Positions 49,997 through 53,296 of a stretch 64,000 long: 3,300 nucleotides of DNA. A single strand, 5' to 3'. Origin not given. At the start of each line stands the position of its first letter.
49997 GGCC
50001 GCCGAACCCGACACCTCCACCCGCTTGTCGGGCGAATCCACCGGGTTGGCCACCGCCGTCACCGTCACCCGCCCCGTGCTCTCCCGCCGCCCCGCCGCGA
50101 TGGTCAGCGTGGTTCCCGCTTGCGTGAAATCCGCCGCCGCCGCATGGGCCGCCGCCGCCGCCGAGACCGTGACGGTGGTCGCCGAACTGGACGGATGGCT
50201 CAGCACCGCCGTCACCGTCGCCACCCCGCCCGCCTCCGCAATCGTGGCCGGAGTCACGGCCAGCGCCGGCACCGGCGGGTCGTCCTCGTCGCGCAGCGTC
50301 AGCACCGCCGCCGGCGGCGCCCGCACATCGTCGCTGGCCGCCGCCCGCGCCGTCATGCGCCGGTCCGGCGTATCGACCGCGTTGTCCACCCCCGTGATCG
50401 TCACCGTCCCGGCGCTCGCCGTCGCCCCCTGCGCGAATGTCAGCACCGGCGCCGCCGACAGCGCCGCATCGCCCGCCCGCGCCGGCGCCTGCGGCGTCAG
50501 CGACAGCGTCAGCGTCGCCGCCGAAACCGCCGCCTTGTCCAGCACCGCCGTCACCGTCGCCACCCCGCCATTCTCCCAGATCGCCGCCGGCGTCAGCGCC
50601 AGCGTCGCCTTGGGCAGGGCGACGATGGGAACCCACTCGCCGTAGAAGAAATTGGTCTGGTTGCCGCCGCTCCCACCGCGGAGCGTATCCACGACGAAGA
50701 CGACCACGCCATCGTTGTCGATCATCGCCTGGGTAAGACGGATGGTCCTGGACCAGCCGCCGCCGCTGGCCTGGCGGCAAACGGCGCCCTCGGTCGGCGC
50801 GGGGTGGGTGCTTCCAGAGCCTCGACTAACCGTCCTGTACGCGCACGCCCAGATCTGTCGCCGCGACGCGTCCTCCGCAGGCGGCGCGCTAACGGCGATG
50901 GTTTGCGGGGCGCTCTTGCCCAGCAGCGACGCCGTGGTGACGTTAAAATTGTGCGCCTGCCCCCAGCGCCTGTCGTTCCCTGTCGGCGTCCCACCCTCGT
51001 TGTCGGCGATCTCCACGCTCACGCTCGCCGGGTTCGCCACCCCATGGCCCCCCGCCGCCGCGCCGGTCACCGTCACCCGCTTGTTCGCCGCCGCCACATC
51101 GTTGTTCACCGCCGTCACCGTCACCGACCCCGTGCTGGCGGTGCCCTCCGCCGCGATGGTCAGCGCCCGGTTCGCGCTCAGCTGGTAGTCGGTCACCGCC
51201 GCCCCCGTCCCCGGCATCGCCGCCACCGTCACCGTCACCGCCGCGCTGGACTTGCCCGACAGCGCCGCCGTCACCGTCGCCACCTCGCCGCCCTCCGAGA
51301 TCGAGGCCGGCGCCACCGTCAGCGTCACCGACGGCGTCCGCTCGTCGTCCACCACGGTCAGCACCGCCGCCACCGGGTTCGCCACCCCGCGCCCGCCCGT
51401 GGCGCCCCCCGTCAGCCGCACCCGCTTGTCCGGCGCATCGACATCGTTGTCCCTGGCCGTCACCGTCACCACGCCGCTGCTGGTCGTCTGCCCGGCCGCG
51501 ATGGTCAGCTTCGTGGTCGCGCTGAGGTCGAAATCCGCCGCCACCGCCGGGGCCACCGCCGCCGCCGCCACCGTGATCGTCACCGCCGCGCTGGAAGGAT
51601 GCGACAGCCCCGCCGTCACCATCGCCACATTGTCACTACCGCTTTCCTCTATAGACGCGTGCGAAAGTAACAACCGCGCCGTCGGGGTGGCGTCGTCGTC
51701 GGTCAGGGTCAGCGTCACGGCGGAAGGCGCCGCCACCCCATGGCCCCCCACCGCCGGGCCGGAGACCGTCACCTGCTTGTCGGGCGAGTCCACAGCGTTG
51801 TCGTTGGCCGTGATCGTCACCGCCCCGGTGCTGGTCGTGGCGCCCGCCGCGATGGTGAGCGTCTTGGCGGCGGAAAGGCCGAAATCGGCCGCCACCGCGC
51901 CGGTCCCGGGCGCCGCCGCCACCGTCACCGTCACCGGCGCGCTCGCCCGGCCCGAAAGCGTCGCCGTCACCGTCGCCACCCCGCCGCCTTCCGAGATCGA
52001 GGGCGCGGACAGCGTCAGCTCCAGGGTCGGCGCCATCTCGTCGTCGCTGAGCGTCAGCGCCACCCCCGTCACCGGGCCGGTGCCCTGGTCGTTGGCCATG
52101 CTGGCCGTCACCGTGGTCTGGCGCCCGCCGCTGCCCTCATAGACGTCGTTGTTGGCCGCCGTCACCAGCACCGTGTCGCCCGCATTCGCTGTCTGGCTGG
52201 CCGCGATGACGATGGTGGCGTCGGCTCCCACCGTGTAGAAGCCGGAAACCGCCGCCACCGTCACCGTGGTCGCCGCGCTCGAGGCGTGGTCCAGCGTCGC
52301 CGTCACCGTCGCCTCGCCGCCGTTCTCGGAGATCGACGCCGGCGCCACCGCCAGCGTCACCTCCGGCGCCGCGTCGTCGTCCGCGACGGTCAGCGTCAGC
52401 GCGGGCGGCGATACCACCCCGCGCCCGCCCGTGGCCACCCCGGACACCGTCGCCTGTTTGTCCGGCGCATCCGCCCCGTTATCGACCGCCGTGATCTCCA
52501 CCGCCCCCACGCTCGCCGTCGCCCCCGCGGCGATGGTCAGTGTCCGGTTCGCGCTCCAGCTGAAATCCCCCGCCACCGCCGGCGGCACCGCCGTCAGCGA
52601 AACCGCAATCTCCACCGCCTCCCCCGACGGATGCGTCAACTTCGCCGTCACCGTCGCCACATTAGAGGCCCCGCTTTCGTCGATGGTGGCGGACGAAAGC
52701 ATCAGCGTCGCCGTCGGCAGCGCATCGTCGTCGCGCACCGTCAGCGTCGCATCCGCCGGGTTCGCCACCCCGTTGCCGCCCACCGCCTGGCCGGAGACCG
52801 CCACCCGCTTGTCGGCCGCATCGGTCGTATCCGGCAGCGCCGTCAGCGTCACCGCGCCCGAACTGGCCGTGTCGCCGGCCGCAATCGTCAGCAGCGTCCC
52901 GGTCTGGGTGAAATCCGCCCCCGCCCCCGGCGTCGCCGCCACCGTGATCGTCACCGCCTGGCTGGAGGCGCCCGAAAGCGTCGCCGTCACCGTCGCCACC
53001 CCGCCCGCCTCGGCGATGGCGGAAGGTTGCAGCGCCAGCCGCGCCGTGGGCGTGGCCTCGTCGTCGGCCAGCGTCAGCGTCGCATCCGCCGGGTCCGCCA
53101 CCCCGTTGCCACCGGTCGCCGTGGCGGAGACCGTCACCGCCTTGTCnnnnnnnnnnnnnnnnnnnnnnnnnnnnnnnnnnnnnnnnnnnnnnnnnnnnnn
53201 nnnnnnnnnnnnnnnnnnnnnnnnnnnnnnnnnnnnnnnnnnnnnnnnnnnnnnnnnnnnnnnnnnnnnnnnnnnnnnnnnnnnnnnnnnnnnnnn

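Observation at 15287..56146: One uninterrupted ~40.8-kb ORF encoding a ~13,600-aa protein, among the largest bacterial proteins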

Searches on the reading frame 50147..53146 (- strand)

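Call 4: search_protein_families(library=pfam, proteins=[window:50147-53146:-], max_evalue=0.01)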
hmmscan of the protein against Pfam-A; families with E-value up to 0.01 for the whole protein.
window:50147-53146:- (1000 aa): 2 families
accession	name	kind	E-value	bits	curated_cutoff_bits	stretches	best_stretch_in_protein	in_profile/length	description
PF03160.20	Calx-beta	-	1.7e-17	64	27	1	600-716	1-118/119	Calx-beta domain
PF20579.4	LapA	-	4.1e-17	62.8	27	2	375-465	3-78/99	LapA domain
